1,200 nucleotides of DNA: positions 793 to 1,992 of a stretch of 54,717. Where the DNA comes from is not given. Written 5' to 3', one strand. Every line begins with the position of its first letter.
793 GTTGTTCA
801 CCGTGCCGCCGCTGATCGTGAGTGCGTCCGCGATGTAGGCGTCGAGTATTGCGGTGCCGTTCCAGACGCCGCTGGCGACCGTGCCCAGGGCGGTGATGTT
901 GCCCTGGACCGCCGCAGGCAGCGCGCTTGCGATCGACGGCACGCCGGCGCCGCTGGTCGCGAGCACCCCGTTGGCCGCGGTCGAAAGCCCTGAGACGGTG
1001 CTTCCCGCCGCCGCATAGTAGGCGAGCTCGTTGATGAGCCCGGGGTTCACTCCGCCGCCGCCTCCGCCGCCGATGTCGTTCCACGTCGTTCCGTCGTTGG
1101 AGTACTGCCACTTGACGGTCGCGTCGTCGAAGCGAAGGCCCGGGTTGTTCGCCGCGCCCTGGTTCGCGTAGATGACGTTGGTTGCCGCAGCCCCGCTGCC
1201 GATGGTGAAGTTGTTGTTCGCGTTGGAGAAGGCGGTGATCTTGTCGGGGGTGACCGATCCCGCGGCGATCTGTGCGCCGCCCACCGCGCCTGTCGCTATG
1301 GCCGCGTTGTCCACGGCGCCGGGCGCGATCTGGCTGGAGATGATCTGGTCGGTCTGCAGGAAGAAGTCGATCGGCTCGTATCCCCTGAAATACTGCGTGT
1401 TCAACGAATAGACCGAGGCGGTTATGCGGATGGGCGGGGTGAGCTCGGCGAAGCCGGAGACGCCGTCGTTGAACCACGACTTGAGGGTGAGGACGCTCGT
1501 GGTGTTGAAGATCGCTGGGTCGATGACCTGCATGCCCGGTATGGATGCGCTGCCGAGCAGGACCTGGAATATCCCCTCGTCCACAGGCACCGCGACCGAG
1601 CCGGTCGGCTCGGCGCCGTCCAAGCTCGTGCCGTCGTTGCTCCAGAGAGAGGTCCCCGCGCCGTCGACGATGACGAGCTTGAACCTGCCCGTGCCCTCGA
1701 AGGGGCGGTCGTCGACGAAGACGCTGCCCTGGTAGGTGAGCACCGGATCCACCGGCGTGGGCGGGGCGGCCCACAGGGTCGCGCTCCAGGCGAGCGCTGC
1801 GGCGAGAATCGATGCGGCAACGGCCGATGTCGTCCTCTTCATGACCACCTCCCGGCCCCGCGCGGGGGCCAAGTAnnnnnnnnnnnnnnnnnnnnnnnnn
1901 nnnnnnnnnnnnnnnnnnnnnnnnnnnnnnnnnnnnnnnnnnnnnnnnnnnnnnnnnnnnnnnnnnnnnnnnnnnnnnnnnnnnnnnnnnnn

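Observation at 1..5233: Candidate fibre-display operon: HEAT lipoprotein, OmpA-type barrel, small lipoprotein, fibre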

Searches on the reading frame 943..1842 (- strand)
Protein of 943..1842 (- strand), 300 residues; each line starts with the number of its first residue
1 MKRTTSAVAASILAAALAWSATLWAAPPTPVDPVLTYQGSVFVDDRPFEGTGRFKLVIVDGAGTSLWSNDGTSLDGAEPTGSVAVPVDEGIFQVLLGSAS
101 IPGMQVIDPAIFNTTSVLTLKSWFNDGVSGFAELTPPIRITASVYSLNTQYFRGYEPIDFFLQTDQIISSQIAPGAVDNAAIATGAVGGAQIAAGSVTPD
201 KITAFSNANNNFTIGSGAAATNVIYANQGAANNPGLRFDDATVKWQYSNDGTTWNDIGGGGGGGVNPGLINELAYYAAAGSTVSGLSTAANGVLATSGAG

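Call 28: find_related_loci(query=A2, collection=genome_contigs, flank=10000)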
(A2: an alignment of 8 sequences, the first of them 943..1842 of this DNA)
Query A2 (300 aa) in genome_contigs; peptide patterns used: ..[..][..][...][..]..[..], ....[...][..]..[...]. (x = any residue, [..] = any of these).
260 stretches matched a pattern; 189 encode a relative of the query (tblastn E <= 1e-3); the best 80 are kept; 78 distinct loci.
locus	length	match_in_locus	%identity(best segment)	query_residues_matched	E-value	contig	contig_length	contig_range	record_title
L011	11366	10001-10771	41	1-262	4e-57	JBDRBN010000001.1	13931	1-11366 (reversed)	MAG: Pseudomonadota bacterium isolate MEGAHIT-group-1.13 k141_5307106, whole genome shotgun sequence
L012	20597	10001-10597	40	1-202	1e-34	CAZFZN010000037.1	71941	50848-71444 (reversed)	MAG TPA_asm: uncultured Akkermansia sp. isolate binchicken_co179_123 genome assembly, contig: NODE_1345_length_71941_cov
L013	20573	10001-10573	39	31-223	3e-34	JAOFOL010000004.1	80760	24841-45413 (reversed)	Opitutales bacterium isolate AH-709-J17 AH-709-J17_NODE_4, whole genome shotgun sequence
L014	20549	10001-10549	42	25-216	3e-33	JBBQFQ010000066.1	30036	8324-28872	MAG: Chthoniobacterales bacterium isolate Co_metawrap_1019 Cmw_1019_k141_22375645_length_30036_cov_14.9963, whole genome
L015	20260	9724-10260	41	3-204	9e-33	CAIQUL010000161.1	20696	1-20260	MAG: uncultured Chthoniobacter sp. isolate UppL5_bin-0905 genome assembly, contig: bin-0905:161/348, whole genome shotgu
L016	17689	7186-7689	37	31-213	4e-32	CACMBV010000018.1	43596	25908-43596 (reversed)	MAG: uncultured Verrucomicrobia bacterium isolate AG-891-C06 genome assembly, contig: AG-891-C06_NODE_18, whole genome s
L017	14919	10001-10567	37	31-241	1e-31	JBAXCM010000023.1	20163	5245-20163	MAG: Verrucomicrobiota bacterium isolate ELA193 MAG193_23, whole genome shotgun sequence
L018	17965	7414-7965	38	31-236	1e-31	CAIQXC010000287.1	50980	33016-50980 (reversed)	MAG: Akkermansiaceae bacterium isolate Ki1-2-2m_bin-203 genome assembly, contig: bin-203:287/952, whole genome shotgun s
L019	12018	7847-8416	39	16-223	7e-32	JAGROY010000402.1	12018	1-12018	MAG: Verrucomicrobiia bacterium isolate HKST-UBA30 2009_161288, whole genome shotgun sequence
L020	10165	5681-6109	43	1-147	2e-31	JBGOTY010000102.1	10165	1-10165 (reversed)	MAG: Verrucomicrobiia bacterium isolate OBJ_0618_7090110_151 k141_1947944_length_10165_cov_14.0000, whole genome shotgun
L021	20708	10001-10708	37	28-263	5e-31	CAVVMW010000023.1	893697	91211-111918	MAG: uncultured bacterium isolate MFD03726.bin.2.170 genome assembly, contig: contig_4, whole genome shotgun sequence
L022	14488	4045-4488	40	1-151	1e-30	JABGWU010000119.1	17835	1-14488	MAG: Opitutia bacterium isolate SI034_bin59 k141_747288, whole genome shotgun sequence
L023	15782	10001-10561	39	13-203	2e-30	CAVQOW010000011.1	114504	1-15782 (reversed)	MAG: uncultured Verrucomicrobiae bacterium isolate MFD01476.bin.2.132 genome assembly, contig: contig_59869, whole genom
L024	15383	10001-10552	37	31-236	1e-30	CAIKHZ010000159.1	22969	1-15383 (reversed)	MAG: Akkermansiaceae bacterium isolate Umea1p3_bin-495 genome assembly, contig: bin-495:159/370, whole genome shotgun se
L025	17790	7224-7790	39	31-215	4e-30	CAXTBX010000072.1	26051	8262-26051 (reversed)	MAG TPA_asm: uncultured Chthoniobacterales bacterium isolate private_GTX0163_metawrap_bin.1 genome assembly, contig: pri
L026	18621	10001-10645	38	6-231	3e-31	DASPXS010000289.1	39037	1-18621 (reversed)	MAG TPA_asm: Haliangiales bacterium isolate SMAG_U11573 k141_1224601, whole genome shotgun sequence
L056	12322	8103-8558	44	7-155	7e-27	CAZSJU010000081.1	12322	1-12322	MAG TPA_asm: uncultured Anaerolineae bacterium isolate binchicken_co8_372 genome assembly, contig: NODE_9604_length_1232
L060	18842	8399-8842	39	31-197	4e-26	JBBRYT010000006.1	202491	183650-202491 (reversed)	MAG: Chthoniobacterales bacterium isolate La5_metabat2.155 La5_metabat2.155_K_3155051_L_202491_cov_16.0000, whole genome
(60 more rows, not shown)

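Call 31: search_solved_structures(query=A2, max_evalue=1, show_alignments=2)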
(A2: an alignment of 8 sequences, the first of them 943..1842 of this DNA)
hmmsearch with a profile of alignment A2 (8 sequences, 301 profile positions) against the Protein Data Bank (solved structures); distinct sequences matched with E-value up to 1: 2.
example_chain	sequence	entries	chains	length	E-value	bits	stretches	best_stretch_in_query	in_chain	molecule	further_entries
5wzq_A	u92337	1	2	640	0.53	13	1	233-278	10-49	Alpha-N-acetylgalactosaminidase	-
5wzn_A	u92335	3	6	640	0.53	13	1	233-278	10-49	Alpha-N-acetylgalactosaminidase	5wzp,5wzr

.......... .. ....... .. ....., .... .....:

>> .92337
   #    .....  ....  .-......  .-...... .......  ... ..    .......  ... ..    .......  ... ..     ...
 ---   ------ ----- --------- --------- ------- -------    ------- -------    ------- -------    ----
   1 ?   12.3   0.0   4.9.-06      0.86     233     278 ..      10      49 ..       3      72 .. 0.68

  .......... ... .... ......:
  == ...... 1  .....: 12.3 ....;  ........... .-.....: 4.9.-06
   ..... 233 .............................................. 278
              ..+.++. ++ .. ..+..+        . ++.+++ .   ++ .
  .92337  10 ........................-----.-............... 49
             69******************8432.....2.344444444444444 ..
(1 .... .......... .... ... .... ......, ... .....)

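Call 48: find_related_loci(query=A2, collection=viral_contigs, flank=6000)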
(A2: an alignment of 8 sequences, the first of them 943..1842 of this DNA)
Query A2 (300 aa) in viral_contigs; peptide patterns used: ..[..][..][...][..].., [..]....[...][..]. (x = any residue, [..] = any of these).
56 stretches matched a pattern, but none encodes a relative of the query by tblastn (E <= 1e-3).

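Call 55: search_protein_families(library=pfam, proteins=[L012:9938-12811:+, L026:9755-11857:+, L056:7989-10190:+, L060:11918-12892:+, L056:7601-7909:+, L011:7993-9693:+], max_evalue=0.1)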
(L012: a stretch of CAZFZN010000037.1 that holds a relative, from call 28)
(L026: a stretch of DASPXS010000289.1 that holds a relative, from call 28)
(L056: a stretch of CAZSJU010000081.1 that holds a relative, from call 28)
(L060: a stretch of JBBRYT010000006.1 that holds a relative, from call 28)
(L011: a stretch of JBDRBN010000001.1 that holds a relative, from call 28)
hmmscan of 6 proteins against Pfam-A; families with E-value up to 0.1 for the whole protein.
L012:9938-12811:+ (958 aa): 8 families
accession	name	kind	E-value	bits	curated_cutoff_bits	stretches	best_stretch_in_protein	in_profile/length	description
PF24681.1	Kelch_KLHDC2_KLHL20_DRC7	-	1.5e-111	371.4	50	5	674-862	1-197/221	KLHDC2/KLHL20/DRC7 Kelch-repeats domain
PF24981.1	Beta-prop_ATRN-LZTR1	-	1.3e-66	225.2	50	3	749-934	18-220/289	Attractin/LZTR1 beta-propeller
PF13415.12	Kelch_3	-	1.6e-21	76.4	22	4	630-678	1-46/48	Galactose oxidase, central domain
PF13854.13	Kelch_HCF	-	2.2e-19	70.4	113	4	267-352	170-261/345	Host cell factor, Kelch-repeats domain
PF01344.31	Kelch_1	-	3.4e-14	52.5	20.1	1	671-712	1-42/46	Kelch motif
PF13964.12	Kelch_6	-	4.3e-07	30.2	25.3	1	427-467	2-43/50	Kelch motif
PF07646.21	Kelch_2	-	6.3e-05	23.2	21.3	0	280-322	1-44/48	Kelch motif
PF13418.12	Kelch_4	-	0.061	13.7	21.6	1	915-949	1-37/49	Galactose oxidase, central domain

L026:9755-11857:+ (701 aa): 0 families

L056:7989-10190:+ (734 aa): 0 families

L060:11918-12892:+ (325 aa): 0 families

L056:7601-7909:+ (103 aa): 0 families

L011:7993-9693:+ (566 aa): 8 families
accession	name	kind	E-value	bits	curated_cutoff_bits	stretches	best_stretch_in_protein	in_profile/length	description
PF13646.12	HEAT_2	-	4.5e-43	145.9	27.7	5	247-331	2-88/88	HEAT repeats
PF03130.22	HEAT_PBS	-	8e-08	32.5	20.9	0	261-281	1-21/27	PBS lyase HEAT-like repeat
PF11838.14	ERAP1_C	-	2.7e-07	30.7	38.2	1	201-343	96-253/318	ERAP1-like C-terminal domain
PF02985.28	HEAT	-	1.3e-06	28.6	23.5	0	255-273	10-28/31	HEAT repeat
PF13513.12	HEAT_EZ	-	2.4e-05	25.2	27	0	274-300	26-54/55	HEAT-like repeat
PF03810.25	IBN_N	-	0.00018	21.9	21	0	336-370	12-46/73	Importin-beta N-terminal domain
PF01347.28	Vitellogenin_N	-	0.00024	20.3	24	0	178-465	295-525/590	Lipoprotein amino terminal region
PF10994.13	DUF2817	-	0.036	14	23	1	237-303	184-250/341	Protein of unknown function (DUF2817)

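Call 56: search_protein_families(library=ncbifam, proteins=[L012:9938-12811:+, L026:9755-11857:+, L056:7989-10190:+, L060:11918-12892:+, L056:7601-7909:+], max_evalue=0.1)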
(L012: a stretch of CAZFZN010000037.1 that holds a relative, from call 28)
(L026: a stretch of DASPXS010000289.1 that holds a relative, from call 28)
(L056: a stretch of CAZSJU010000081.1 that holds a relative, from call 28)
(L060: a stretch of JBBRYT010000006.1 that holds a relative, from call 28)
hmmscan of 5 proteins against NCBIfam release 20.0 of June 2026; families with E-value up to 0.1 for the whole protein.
L012:9938-12811:+ (958 aa): 3 families
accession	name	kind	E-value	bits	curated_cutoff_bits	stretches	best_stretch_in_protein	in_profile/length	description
TIGR03547.1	muta_rot_YjhT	subfamily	4.5e-21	75.4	256.35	3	259-355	33-133/346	YjhT family mutarotase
TIGR03548.1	mutarot_permut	subfamily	1.8e-16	60.2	243.2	1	630-698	171-239/323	cyclically-permuted mutarotase family protein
NF053851.1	Bdello_MAT_N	subfamily_domain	0.0005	19.9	60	1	64-169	58-144/162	mosaic adhesive trimer family chimeric fiber protein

L026:9755-11857:+ (701 aa): 1 family
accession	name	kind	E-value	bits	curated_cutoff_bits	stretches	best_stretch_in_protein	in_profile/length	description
NF053851.1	Bdello_MAT_N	subfamily_domain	2.9e-05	23.9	60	1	172-224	94-145/162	mosaic adhesive trimer family chimeric fiber protein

L056:7989-10190:+ (734 aa): 1 family
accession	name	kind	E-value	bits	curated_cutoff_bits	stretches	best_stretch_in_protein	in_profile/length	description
NF053851.1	Bdello_MAT_N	subfamily_domain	5.4e-07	29.5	60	1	143-186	103-145/162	mosaic adhesive trimer family chimeric fiber protein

L060:11918-12892:+ (325 aa): 1 family
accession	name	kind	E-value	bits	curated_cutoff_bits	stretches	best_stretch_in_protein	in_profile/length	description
NF058579.1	CPR_pilus_PamT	equivalog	1.5e-05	24.6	240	1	23-113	5-95/241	CPR-type pilus protein PamT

L056:7601-7909:+ (103 aa): 2 families
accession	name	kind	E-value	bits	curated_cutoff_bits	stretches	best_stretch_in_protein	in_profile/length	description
NF058579.1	CPR_pilus_PamT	equivalog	0.00018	21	240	1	19-83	10-76/241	CPR-type pilus protein PamT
NF050076.1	sort_motif_YLP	domain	0.071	13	15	0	92-101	2-11/11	YLP-box putative sorting motif-containing protein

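Call 60: find_related_loci(query=A2, collection=metagenome_contigs, flank=8000)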
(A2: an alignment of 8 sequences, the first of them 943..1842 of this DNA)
Query A2 (300 aa) in metagenome_contigs; peptide patterns used: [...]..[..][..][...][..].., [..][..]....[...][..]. (x = any residue, [..] = any of these).
267 stretches matched a pattern; 119 encode a relative of the query (tblastn E <= 1e-3); the best 80 are kept; 80 distinct loci.
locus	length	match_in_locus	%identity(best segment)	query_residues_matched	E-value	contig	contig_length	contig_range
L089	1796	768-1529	61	34-299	4e-97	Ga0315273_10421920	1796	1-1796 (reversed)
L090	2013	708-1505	59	25-300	1e-96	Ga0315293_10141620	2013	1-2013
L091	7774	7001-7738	54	1-257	2e-85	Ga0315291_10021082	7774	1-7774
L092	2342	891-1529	58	13-224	4e-78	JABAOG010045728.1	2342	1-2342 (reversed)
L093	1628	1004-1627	58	3-215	3e-78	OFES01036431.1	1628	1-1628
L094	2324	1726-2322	55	13-221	1e-69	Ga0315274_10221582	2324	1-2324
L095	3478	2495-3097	36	37-250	2e-36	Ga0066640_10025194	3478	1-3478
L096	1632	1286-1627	54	1-115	2e-34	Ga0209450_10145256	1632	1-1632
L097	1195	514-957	42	1-151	2e-32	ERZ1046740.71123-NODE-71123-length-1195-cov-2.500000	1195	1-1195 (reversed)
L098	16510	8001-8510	38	35-203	2e-30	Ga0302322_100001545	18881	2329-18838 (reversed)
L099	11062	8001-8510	38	35-203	1e-30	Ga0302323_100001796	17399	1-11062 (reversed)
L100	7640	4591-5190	38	28-215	2e-30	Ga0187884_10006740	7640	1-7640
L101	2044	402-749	46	17-136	2e-30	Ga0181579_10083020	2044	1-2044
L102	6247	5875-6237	48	31-150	8e-30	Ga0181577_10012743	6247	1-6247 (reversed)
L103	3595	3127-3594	40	28-192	5e-30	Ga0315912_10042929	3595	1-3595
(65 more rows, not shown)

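Call 89: search_protein_families(library=ncbifam, alignment_id=A3, max_evalue=0.1)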
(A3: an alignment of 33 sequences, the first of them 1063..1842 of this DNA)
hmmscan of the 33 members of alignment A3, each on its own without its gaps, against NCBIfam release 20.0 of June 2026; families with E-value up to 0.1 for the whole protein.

A. member 1, window:1063-1842:- (260 aa): 0 families

B. families by the number of members that match (of 33 scanned): 7 families
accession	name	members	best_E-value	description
NF053851.1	Bdello_MAT_N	28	4.5e-09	mosaic adhesive trimer family chimeric fiber protein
NF004828.0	PRK06183.1-2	3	0.0074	bifunctional 3-(3-hydroxy-phenyl)propionate/3-hydroxycinnamic acid hydroxylase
NF012211.1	tand_rpt_95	2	0.032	tandem-95 repeat protein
NF000283.1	RPH_KJ151292.1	1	0.0048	rifamycin-inactivating phosphotransferase Rph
NF000399.2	blaFOX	1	0.035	FOX family cephalosporin-hydrolyzing class C beta-lactamase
NF045729.1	VlpA_Nterm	1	0.043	variable lipoprotein VlpA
TIGR02870.1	spore_II_D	1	0.064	stage II sporulation protein D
